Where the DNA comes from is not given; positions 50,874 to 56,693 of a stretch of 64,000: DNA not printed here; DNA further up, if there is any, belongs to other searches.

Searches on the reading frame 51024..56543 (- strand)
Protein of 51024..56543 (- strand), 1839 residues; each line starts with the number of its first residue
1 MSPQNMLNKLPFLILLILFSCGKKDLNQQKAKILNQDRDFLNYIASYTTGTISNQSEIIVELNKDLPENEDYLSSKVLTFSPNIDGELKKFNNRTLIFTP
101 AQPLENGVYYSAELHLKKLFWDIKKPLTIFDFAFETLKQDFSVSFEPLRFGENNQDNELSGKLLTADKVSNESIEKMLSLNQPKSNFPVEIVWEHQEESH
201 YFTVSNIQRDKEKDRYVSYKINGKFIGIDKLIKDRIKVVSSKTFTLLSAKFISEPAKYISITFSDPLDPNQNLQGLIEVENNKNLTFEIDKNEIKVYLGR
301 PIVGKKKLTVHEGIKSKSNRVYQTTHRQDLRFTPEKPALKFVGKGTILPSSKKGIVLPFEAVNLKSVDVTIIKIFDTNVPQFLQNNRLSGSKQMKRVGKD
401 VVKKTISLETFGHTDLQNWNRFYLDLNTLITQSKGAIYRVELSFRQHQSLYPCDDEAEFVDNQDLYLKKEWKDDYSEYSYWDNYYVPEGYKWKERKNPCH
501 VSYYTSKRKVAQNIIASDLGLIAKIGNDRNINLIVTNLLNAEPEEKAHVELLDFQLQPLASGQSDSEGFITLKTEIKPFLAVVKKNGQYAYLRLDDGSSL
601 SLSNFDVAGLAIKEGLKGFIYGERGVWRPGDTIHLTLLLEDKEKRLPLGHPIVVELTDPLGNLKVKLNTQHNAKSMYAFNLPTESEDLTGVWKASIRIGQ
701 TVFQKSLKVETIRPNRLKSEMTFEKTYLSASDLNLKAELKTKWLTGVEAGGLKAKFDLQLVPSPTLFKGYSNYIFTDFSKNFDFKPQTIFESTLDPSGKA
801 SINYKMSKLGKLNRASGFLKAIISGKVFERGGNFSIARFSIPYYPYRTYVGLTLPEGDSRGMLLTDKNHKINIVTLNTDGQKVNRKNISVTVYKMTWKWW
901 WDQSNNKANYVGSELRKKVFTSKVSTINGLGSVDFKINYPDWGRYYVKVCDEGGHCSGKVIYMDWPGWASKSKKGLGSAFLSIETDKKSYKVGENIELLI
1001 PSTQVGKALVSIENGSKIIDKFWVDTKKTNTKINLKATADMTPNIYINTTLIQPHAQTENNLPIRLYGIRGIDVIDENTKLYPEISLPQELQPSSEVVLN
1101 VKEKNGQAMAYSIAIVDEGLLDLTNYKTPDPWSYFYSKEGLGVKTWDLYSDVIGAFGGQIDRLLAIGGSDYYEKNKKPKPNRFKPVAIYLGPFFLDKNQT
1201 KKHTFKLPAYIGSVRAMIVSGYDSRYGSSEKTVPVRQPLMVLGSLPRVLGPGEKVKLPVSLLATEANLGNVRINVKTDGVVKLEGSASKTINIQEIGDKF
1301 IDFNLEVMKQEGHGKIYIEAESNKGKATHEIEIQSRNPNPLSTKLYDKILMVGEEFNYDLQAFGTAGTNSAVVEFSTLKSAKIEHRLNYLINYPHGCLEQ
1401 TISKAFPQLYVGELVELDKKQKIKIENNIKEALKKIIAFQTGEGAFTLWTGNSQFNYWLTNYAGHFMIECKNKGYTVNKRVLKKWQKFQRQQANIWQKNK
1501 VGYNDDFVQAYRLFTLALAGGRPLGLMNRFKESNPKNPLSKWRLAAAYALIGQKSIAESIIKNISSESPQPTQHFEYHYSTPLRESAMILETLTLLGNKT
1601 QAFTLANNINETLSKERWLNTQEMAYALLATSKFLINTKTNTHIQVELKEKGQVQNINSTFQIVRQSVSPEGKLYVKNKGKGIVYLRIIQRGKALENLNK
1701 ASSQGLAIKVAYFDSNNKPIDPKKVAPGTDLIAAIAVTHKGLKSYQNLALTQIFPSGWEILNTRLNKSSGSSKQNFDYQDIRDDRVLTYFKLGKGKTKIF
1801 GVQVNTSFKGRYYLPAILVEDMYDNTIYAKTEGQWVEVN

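Call 6: search_protein_families(library=pfam, proteins=[window:51024-56543:-], max_evalue=0.01)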
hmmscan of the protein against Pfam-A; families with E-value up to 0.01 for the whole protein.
window:51024-56543:- (1839 aa): 10 families
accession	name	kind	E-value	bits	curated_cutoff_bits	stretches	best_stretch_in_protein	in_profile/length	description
PF17962.7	bMG6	-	1.1e-20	74.3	23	1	855-965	4-112/112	Bacterial macroglobulin domain 6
PF07703.20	A2M_BRD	-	3.1e-20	73.4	22.7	1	981-1123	1-140/140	Alpha-2-macroglobulin bait region domain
PF11974.14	bMG3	-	7.6e-17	61.6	34.9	1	516-609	1-100/103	Bacterial alpha-2-macroglobulin MG3 domain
PF01835.25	MG2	-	8.6e-16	58.5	32.8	1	617-709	1-96/96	MG2 domain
PF17973.7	bMG10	-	6.3e-13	49.5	26.2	1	1705-1824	1-129/131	Bacterial Alpha-2-macroglobulin MG10 domain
PF07678.20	TED_complement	-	2.5e-09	37.1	22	1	1384-1484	16-118/312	A-macroglobulin TED domain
PF00207.28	A2M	-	8.3e-08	32.4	21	1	1196-1273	11-90/92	Alpha-2-macroglobulin family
PF17972.7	bMG5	-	2.4e-06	28.4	26.5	1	716-832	2-114/127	Bacterial Alpha-2-macroglobulin MG5 domain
PF21142.3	A2M_bMG2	-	3.6e-05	24.2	25.5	1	340-396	1-56/119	Bacterial alpha-2 macroglobulin MG2 domain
PF17970.7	bMG1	-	0.0058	17.1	26.4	0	254-330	20-101/105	Bacterial Alpha-2-macroglobulin MG1 domain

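Call 7: search_protein_families(library=ncbifam, proteins=[window:51024-56543:-], max_evalue=0.01)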
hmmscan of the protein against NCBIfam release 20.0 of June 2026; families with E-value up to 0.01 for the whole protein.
window:51024-56543:- (1839 aa): 0 families
